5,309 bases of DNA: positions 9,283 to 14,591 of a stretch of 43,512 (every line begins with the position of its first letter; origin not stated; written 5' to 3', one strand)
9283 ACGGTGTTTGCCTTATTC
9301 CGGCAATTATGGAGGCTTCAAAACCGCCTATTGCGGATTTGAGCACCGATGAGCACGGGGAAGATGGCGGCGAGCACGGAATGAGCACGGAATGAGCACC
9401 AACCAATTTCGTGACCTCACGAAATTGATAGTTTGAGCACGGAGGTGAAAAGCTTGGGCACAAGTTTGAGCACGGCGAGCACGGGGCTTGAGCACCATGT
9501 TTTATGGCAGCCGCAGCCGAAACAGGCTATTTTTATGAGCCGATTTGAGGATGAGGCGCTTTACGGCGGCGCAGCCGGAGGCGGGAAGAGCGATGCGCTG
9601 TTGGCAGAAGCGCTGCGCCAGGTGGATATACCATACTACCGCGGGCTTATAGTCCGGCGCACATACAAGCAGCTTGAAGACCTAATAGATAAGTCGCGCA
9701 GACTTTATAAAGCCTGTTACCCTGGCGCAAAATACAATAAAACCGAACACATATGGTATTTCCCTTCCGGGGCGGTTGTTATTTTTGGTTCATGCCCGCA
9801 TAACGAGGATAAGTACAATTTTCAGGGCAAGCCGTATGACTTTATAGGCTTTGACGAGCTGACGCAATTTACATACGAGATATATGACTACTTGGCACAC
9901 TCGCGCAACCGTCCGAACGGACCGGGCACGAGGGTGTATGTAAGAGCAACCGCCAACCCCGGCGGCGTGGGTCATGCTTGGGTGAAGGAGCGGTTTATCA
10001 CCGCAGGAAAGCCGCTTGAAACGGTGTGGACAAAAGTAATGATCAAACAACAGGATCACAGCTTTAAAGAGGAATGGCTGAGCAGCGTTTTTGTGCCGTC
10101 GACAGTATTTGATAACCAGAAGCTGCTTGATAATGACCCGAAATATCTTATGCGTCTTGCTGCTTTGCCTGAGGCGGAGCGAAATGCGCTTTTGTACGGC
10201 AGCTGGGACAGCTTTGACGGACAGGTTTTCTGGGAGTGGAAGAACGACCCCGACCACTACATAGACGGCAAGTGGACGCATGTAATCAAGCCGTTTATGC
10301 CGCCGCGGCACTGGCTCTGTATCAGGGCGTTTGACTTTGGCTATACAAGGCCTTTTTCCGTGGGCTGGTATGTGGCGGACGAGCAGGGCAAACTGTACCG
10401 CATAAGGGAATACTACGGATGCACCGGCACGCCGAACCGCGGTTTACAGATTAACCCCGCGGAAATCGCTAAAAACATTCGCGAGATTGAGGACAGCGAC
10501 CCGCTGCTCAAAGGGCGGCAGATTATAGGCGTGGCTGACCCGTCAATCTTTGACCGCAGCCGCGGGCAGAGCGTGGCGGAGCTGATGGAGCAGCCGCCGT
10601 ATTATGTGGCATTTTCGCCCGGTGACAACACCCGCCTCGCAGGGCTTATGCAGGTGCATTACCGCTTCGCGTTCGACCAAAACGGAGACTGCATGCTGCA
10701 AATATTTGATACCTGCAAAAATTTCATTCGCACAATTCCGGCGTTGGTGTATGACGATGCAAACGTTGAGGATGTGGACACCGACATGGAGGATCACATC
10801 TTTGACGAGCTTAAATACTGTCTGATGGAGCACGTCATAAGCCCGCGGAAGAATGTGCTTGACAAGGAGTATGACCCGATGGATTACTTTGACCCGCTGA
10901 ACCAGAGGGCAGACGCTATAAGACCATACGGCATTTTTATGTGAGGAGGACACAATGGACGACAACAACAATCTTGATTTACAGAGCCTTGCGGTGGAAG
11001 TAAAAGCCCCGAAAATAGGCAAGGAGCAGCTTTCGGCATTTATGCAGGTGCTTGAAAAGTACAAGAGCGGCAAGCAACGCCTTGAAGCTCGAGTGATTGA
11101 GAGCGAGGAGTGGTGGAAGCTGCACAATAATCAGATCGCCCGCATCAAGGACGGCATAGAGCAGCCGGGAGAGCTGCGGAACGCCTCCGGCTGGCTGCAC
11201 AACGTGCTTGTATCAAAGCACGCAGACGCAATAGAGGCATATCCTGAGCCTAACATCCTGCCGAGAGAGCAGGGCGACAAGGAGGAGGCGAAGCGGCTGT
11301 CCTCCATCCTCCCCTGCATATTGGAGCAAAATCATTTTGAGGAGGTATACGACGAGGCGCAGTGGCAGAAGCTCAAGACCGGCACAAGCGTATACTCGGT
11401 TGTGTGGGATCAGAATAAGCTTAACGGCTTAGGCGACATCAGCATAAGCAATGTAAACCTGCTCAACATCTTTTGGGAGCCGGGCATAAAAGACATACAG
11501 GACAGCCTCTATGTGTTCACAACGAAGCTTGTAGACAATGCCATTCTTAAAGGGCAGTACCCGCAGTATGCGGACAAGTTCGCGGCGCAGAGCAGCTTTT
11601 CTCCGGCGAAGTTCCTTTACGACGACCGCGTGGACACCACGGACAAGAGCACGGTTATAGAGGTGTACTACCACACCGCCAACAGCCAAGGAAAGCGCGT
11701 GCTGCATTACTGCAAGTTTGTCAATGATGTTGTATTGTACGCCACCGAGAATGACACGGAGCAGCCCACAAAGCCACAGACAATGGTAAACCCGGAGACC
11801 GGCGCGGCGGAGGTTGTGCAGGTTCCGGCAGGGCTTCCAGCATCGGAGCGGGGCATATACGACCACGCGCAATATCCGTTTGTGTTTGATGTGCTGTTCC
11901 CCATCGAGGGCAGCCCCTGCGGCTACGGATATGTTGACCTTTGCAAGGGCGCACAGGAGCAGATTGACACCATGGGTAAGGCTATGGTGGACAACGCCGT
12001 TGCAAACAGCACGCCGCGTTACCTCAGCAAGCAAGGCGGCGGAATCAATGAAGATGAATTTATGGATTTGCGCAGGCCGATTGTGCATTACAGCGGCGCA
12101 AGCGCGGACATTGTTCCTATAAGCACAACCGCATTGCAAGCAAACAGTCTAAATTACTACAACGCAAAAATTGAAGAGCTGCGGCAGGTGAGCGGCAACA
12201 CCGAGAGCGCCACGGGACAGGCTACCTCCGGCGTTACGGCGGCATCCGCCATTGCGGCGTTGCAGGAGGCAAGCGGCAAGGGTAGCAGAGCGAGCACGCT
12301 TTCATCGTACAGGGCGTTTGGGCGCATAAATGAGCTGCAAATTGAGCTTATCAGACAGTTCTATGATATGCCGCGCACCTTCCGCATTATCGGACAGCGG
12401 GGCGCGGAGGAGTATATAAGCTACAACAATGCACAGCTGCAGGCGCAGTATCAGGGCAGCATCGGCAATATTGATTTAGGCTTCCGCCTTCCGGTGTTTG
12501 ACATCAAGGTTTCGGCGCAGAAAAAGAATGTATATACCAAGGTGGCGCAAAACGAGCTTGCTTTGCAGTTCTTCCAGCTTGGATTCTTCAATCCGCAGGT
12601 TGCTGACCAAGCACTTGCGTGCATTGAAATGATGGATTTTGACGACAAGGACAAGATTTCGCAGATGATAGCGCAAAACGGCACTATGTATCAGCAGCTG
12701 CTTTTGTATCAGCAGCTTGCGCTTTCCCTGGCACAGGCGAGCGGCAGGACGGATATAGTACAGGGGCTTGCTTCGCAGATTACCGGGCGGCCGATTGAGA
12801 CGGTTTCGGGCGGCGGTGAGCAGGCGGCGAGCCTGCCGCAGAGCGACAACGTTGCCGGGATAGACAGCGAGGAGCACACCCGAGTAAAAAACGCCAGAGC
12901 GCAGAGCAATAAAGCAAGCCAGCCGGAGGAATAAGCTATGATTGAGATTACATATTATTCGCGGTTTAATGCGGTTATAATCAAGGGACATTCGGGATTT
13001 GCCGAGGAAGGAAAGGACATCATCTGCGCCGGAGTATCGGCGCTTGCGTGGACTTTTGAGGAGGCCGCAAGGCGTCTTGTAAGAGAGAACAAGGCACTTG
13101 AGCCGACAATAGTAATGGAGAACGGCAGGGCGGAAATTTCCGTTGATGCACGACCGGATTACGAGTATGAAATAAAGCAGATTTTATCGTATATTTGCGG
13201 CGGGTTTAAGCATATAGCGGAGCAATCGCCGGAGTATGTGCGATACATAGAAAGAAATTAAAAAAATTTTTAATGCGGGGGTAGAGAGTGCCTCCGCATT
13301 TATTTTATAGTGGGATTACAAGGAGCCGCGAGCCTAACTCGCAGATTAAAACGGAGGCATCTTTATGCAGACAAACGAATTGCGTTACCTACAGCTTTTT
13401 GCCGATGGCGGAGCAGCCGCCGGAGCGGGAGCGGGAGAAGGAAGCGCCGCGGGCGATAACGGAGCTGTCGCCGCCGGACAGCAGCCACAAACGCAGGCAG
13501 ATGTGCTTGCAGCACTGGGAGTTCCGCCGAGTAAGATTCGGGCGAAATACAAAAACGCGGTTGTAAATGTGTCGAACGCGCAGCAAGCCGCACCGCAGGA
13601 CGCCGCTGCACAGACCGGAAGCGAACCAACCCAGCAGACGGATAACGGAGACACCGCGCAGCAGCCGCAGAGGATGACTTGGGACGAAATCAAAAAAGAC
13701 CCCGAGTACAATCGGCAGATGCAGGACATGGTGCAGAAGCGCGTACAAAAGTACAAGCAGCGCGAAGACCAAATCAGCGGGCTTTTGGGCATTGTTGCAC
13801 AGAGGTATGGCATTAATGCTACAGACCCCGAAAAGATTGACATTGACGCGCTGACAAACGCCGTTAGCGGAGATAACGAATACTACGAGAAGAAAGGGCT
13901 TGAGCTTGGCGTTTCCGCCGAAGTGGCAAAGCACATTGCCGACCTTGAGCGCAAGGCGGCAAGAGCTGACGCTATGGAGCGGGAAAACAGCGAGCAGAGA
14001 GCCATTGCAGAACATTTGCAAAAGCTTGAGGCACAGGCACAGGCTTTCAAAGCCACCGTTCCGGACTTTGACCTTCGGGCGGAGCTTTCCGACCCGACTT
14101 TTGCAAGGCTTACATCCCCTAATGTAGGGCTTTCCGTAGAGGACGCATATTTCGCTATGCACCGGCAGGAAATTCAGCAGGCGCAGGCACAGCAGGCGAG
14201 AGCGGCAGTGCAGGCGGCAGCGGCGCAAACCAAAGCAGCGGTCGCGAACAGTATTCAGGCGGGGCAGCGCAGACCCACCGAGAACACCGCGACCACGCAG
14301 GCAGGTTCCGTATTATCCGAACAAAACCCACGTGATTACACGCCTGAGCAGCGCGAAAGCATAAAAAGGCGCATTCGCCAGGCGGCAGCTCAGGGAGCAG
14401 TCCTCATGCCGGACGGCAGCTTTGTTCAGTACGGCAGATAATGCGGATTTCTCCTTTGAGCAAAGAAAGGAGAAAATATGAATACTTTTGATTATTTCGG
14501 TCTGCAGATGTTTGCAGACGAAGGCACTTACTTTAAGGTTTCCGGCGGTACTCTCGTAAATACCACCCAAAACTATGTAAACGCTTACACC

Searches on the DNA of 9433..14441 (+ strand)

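Call 17: search_dna_similar(query=window:9433-14441:+, collection=phages, mode=distant)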
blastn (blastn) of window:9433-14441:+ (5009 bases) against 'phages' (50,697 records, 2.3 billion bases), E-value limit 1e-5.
Records with a match: 9; places in all: 9; records where one place covers at least 80% of the query: 0.
Best place of each record, by identity: 60-80% 9.
By first word of the organism name: Bacteriophage 9.
By host as written in the record: - 9.
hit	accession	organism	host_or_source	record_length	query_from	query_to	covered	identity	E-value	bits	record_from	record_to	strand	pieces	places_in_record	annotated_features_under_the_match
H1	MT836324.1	Bacteriophage sp.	human fecal samples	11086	73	1414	27%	65.0%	6e-56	227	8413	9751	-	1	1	record has no annotation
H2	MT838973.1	Bacteriophage sp.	human fecal samples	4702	121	1414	26%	65.9%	3e-60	242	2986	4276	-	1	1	record has no annotation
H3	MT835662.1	Bacteriophage sp.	human fecal samples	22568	115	2848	26%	64.6%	2e-36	225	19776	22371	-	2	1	record has no annotation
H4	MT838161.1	Bacteriophage sp.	human fecal samples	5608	121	1414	26%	64.6%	3e-47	198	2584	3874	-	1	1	record has no annotation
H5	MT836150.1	Bacteriophage sp.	human fecal samples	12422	127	2134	22%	64.6%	8e-17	164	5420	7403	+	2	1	record has no annotation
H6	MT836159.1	Bacteriophage sp.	human fecal samples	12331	652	1377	14%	65.6%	1e-32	150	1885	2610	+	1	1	record has no annotation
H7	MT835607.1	Bacteriophage sp.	human fecal samples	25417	2412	3220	12%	68.1%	9e-29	204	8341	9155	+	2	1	record has no annotation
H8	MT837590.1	Bacteriophage sp.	human fecal samples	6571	2413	2536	2%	78.2%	2e-18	103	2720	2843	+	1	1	record has no annotation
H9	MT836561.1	Bacteriophage sp.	human fecal samples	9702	115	198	2%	77.6%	6e-6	62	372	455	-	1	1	record has no annotation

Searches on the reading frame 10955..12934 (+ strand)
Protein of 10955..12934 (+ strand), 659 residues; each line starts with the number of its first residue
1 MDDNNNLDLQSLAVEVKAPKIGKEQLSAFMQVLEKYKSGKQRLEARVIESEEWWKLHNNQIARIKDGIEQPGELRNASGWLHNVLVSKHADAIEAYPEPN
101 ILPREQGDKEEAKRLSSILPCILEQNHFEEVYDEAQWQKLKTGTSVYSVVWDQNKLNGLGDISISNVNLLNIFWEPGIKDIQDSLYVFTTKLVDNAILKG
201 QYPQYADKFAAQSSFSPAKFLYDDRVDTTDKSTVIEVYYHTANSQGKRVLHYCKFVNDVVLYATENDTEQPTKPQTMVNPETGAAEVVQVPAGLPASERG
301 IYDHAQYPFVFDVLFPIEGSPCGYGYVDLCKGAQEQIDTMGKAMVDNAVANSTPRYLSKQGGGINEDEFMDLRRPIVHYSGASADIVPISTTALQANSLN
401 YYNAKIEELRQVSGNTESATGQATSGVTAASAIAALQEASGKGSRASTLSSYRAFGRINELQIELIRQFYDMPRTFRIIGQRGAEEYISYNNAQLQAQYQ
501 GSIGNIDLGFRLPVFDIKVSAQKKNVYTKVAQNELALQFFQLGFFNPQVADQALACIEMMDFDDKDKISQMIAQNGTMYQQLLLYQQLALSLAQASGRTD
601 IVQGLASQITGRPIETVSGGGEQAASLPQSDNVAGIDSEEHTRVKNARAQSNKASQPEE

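Call 70: search_protein_families(library=phrogs, proteins=[window:10955-12934:+], max_evalue=0.001)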
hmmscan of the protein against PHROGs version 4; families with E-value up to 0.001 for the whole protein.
window:10955-12934:+ (659 aa): 3 families
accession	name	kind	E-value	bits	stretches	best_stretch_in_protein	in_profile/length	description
phrog_156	-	head and packaging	2.2e-80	271.9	1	36-582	8-570/681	portal protein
phrog_1216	-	head and packaging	1.7e-06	27.9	1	136-479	188-522/714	portal protein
phrog_332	-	connector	1.4e-05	24.6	1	75-441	70-400/560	head-tail adaptor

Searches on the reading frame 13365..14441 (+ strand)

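Call 70: search_protein_families(library=phrogs, proteins=[window:13365-14441:+], max_evalue=0.001)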
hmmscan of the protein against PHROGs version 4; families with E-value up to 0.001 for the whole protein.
window:13365-14441:+ (358 aa): 1 family
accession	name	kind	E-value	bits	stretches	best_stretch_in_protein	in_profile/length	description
phrog_13908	-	unknown function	2.7e-43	149.4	1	9-338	6-285/294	-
